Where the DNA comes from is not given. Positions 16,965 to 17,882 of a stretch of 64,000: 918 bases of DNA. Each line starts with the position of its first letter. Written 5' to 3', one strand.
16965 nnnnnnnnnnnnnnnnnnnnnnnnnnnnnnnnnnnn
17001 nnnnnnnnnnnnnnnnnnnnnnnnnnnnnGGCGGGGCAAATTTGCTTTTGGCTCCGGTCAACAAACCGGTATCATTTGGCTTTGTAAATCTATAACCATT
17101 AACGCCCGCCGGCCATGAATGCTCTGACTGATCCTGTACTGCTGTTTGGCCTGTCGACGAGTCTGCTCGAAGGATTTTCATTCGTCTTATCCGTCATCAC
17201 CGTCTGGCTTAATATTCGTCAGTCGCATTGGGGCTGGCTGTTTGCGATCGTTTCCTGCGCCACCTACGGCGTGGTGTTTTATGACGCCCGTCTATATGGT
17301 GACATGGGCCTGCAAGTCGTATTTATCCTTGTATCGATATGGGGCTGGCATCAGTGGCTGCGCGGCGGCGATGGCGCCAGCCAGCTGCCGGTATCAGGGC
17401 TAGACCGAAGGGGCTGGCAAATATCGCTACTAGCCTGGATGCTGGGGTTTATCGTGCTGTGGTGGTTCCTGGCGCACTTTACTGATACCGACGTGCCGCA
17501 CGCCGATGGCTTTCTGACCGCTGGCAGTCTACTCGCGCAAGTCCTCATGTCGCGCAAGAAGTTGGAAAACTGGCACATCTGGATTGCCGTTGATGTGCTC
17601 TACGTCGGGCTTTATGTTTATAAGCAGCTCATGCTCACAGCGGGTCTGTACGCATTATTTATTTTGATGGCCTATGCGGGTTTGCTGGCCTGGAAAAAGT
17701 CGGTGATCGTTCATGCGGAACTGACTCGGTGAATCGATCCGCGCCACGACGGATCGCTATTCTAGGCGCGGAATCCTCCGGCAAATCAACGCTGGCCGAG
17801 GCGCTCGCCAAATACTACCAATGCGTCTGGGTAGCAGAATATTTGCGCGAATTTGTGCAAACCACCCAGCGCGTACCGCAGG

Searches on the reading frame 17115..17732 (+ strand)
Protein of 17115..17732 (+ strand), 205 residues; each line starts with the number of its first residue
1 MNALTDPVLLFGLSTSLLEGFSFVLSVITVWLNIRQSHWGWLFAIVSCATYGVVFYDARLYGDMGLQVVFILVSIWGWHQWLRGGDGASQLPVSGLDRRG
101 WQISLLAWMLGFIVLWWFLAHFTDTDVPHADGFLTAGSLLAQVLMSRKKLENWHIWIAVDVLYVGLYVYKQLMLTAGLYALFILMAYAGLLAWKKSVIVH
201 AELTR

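Call 7: search_protein_families(library=pfam, proteins=[window:17115-17732:+])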
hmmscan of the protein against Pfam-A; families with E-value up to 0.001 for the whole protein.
window:17115-17732:+ (205 aa): 1 family
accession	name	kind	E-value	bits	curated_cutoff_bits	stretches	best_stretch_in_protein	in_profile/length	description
PF04973.17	NMN_transporter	-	3.9e-54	183.7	27.3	1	16-195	1-175/175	Nicotinamide mononucleotide transporter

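Call 12: find_encoding_contigs(protein=window:17115-17732:+, flank=10000, max_places=10)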
Protein window:17115-17732:+ (205 aa): 12 contigs read that carry it; 7 places shown.
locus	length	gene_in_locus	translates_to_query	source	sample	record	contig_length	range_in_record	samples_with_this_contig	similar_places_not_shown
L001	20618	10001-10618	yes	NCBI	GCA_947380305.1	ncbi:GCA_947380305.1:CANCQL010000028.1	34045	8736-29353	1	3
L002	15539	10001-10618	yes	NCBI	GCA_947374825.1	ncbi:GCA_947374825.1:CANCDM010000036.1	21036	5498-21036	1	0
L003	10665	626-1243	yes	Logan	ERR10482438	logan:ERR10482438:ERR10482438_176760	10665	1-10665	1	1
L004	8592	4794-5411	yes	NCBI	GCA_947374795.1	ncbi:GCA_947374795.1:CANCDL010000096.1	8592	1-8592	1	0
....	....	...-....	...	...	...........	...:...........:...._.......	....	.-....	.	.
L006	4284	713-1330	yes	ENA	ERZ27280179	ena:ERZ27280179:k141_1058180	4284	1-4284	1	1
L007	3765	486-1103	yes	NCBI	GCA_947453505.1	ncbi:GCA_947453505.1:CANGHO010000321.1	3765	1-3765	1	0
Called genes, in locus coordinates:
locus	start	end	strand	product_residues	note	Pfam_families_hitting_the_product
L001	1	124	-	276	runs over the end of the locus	PF00535:Glycos_transf_2, PF10111:Glyco_tranf_2_2, PF13641:Glyco_tranf_2_3, PF02709:Glyco_transf_7C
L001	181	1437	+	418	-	PF04932:Wzy_C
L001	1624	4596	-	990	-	-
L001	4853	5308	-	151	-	PF00072:Response_reg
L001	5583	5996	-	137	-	PF00072:Response_reg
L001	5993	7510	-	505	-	PF00989:PAS, PF08448:PAS_4, PF13426:PAS_9, PF00512:HisKA, PF02518:HATPase_c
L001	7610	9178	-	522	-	PF00072:Response_reg, PF00158:Sigma54_activat, PF01078:Mg_chelatase (faint), PF14532:Sigma54_activ_2, PF07728:AAA_5, PF25601:AAA_lid_14, PF02954:HTH_8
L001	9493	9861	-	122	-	-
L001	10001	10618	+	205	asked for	PF04973:NMN_transporter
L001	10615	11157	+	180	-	PF13521:AAA_28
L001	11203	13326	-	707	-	PF07715:Plug, PF00593:TonB_dep_Rec_b-barrel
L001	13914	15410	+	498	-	PF00990:GGDEF, PF00563:EAL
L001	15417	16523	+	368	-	PF05175:MTS, PF06325:PrmA, PF08241:Methyltransf_11 (weak), PF13649:Methyltransf_25 (weak), PF13847:Methyltransf_31 (faint)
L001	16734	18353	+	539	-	PF01425:Amidase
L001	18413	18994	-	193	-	-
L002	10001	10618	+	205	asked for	PF04973:NMN_transporter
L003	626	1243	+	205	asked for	PF04973:NMN_transporter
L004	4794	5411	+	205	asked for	PF04973:NMN_transporter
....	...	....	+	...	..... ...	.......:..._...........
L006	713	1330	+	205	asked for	PF04973:NMN_transporter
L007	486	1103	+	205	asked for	PF04973:NMN_transporter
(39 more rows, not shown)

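Call 15: find_related_loci(query=window:17115-17732:+, collection=genome_contigs, flank=10000)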
Query window:17115-17732:+ (205 aa) in genome_contigs; peptide patterns used: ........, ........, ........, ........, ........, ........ (x = any residue, [..] = any of these).
70 stretches matched a pattern; 35 encode a relative of the query (tblastn E <= 1e-3); 35 distinct loci.
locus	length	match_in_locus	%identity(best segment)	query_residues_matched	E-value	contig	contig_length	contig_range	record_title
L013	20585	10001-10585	71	3-197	1e-88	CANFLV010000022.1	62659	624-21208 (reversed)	MAG: Oxalobacteraceae bacterium isolate Jr-11may16-140 genome assembly, contig: Jr-11may16-C562, whole genome shotgun se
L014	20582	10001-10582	64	1-194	1e-79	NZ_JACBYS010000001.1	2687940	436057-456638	Duganella sp. 1224 Ga0365423_01, whole genome shotgun sequence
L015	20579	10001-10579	67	4-197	1e-77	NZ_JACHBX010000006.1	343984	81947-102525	Massilia aurea strain AT3.2 Ga0372471_06, whole genome shotgun sequence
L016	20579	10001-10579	67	4-197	8e-78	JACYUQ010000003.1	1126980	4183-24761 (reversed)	Oxalobacteraceae sp. CFBP 13730 strain CFBP13730 CFBP1373003, whole genome shotgun sequence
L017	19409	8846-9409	65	7-194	1e-77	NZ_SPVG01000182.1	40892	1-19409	Duganella callida strain DN04 EFN1C9WPVD, whole genome shotgun sequence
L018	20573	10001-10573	65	7-197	3e-77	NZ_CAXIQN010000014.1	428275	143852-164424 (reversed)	MAG: Duganella fentianensis isolate cycles.exp.s117 k99_3266, whole genome shotgun sequence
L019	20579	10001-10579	67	4-197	3e-77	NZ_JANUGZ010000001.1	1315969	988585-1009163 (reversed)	Massilia aurea strain JCM 13879 1, whole genome shotgun sequence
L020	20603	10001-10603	63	1-194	2e-76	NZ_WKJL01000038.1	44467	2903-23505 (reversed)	Duganella aquatilis strain FT26W NODE_38_length_44467_cov_23.526793_38, whole genome shotgun sequence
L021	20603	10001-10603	63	1-194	3e-76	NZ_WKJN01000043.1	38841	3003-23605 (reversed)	Duganella alba strain FT9W NODE_43_length_38841_cov_25.076277_43, whole genome shotgun sequence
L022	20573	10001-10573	65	7-197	2e-76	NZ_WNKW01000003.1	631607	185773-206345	Pseudoduganella danionis strain DSM 103461 NODE_3_length_631607_cov_45.637737_3, whole genome shotgun sequence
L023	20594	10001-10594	63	7-204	2e-76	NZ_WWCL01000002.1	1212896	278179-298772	Duganella fentianensis strain FT93W NODE_2_length_1212896_cov_31.132369_2, whole genome shotgun sequence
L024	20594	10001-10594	62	7-204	3e-76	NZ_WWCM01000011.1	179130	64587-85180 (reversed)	Duganella qianjiadongensis strain CY13W NODE_11_length_179130_cov_31.947319_11, whole genome shotgun sequence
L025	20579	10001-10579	66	2-194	2e-76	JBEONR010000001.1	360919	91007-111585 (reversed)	Oxalobacteraceae bacterium GrIS 1.11 Ga0418724_001, whole genome shotgun sequence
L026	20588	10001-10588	64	1-197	8e-76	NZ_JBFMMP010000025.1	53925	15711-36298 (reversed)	Massilia aurea strain 186 NODE_25_length_53925_cov_212.437119, whole genome shotgun sequence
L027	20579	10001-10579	65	3-195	4e-76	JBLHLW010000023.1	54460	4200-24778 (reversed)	MAG: Candidatus Paceibacteria bacterium isolate 3300054697_80 Ga0535669_0000341, whole genome shotgun sequence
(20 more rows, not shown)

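Call 20: search_protein_families(library=pfam, proteins=[L013:221-1546:-, L013:2185-3201:-, L013:3209-4486:-, L013:4483-5037:-, L013:5079-5594:-, L013:5855-6880:+, L013:7159-8205:+, L013:8418-9248:+, L013:9340-9837:-])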
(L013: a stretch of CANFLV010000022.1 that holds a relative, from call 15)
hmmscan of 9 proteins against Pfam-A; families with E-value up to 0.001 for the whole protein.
L013:221-1546:- (441 aa): 2 families
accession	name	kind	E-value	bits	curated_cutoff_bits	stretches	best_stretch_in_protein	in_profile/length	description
PF18027.6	Pepdidase_M14_N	-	3.1e-39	133.9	23.2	1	70-176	1-107/107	Cytosolic carboxypeptidase N-terminal domain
PF00246.29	Peptidase_M14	-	3.8e-19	69.8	21.6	1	191-296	9-134/286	Zinc carboxypeptidase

L013:2185-3201:- (338 aa): 1 family
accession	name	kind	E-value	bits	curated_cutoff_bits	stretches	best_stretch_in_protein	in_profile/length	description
PF03480.18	DctP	-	5.8e-91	305.2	23.4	1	36-318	1-284/286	Bacterial extracellular solute-binding protein, family 7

L013:3209-4486:- (425 aa): 1 family
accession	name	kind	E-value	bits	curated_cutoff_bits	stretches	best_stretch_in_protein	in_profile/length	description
PF06808.19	DctM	-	3e-113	379.2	23.8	1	9-415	3-412/413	Tripartite ATP-independent periplasmic transporter, DctM component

L013:4483-5037:- (184 aa): 1 family
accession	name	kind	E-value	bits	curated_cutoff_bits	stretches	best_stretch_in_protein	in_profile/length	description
PF04290.18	DctQ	-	1.4e-25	90.1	28.3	1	23-149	1-128/132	Tripartite ATP-independent periplasmic transporters, DctQ component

L013:5079-5594:- (171 aa): 2 families
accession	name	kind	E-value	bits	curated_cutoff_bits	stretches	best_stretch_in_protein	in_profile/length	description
PF13671.12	AAA_33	-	1.6e-07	32.2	27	1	4-131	1-134/143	AAA domain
PF01202.28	SKI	-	8.7e-05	23.1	22.1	1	12-114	2-104/159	Shikimate kinase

L013:5855-6880:+ (341 aa): 4 families
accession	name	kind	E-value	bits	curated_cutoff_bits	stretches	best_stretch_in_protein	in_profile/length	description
PF13377.12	Peripla_BP_3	-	1.4e-30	107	26.5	1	181-341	2-167/167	Periplasmic binding protein-like domain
PF00532.27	Peripla_BP_1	-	1.4e-18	67.9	22.2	1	73-319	3-261/281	Periplasmic binding proteins and sugar binding domain of LacI family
PF00356.27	LacI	-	1.5e-11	44.3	27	1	15-60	1-46/46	Bacterial regulatory proteins, lacI family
PF13407.12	Peripla_BP_4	-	1.7e-09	38.1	35.1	1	74-285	1-217/258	Periplasmic binding protein domain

L013:7159-8205:+ (348 aa): 2 families
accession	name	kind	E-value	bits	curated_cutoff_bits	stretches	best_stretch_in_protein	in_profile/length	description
PF00520.37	Ion_trans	-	6.4e-30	104.6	25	1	32-284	6-229/241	Ion transport protein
PF07885.22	Ion_trans_2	-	1.9e-15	56.9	22.5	1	234-288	23-77/79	Ion channel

L013:8418-9248:+ (276 aa): 1 family
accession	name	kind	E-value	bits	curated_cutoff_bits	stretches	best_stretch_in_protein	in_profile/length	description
PF06629.18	MipA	-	2.4e-38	132.9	24.2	1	37-267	3-221/221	MltA-interacting protein MipA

L013:9340-9837:- (165 aa): 0 families
